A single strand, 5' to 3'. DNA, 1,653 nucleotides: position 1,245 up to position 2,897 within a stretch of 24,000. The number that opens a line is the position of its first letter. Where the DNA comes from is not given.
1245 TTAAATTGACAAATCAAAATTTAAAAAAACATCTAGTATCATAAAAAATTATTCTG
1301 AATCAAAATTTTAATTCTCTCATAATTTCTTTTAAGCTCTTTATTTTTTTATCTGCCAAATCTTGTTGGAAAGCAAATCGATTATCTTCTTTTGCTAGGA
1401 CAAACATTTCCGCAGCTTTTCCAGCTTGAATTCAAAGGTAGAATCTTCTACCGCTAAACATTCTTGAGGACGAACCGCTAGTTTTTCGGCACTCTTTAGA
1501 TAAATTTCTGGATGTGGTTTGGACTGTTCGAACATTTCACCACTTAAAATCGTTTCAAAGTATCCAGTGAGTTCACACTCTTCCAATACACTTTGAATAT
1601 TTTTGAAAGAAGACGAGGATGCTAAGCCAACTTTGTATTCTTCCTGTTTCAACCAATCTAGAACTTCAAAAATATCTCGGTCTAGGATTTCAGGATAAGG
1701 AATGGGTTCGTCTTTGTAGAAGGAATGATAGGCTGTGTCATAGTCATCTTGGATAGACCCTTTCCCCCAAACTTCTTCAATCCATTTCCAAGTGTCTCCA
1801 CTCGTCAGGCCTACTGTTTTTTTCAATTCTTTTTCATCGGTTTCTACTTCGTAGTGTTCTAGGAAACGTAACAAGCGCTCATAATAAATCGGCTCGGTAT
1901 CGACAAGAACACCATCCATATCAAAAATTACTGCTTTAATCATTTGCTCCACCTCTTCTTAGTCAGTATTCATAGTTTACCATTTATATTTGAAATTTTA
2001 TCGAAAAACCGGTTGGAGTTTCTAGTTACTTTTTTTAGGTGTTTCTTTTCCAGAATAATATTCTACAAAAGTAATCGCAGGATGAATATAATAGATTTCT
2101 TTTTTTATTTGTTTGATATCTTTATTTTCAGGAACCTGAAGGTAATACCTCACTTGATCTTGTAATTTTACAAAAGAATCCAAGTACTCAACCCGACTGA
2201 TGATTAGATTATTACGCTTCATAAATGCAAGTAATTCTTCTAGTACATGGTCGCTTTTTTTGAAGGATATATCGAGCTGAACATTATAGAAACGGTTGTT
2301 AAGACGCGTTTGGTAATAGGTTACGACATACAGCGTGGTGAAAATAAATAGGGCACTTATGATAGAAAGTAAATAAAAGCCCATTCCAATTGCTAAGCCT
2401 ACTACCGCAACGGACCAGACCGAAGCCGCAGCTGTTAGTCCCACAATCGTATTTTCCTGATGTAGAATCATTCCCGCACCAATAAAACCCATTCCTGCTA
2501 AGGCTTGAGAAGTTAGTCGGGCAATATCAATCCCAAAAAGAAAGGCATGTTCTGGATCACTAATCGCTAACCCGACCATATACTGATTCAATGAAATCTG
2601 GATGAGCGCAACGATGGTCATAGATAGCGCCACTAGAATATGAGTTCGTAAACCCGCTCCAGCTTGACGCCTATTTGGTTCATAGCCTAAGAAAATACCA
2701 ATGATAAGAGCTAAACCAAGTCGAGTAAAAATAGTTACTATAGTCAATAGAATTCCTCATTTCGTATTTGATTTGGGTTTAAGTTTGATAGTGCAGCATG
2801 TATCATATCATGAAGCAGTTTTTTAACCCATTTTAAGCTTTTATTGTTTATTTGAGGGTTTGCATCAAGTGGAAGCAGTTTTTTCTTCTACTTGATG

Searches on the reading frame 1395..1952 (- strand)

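Call 105: search_protein_families(library=pfam, proteins=[window:1395-1952:-])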
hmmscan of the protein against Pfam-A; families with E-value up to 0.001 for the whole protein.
window:1395-1952:- (185 aa): 3 families
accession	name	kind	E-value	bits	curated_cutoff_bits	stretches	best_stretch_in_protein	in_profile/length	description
PF13419.12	HAD_2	-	7.6e-33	114.5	23.8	1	8-174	1-164/178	Haloacid dehalogenase-like hydrolase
PF00702.32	Hydrolase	-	4.7e-25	89.6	26.4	1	5-171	1-180/191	haloacid dehalogenase-like hydrolase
PF12710.13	HAD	-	0.00053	20.9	27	0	8-158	1-149/189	haloacid dehalogenase-like hydrolase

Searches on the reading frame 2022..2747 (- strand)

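Call 105: search_protein_families(library=pfam, proteins=[window:2022-2747:-])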
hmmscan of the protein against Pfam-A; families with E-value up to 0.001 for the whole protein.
window:2022-2747:- (241 aa): 1 family
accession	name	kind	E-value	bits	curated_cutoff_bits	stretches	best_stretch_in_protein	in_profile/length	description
PF02308.21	MgtC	-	9.8e-28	97.4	31.4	1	10-145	1-118/121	MgtC family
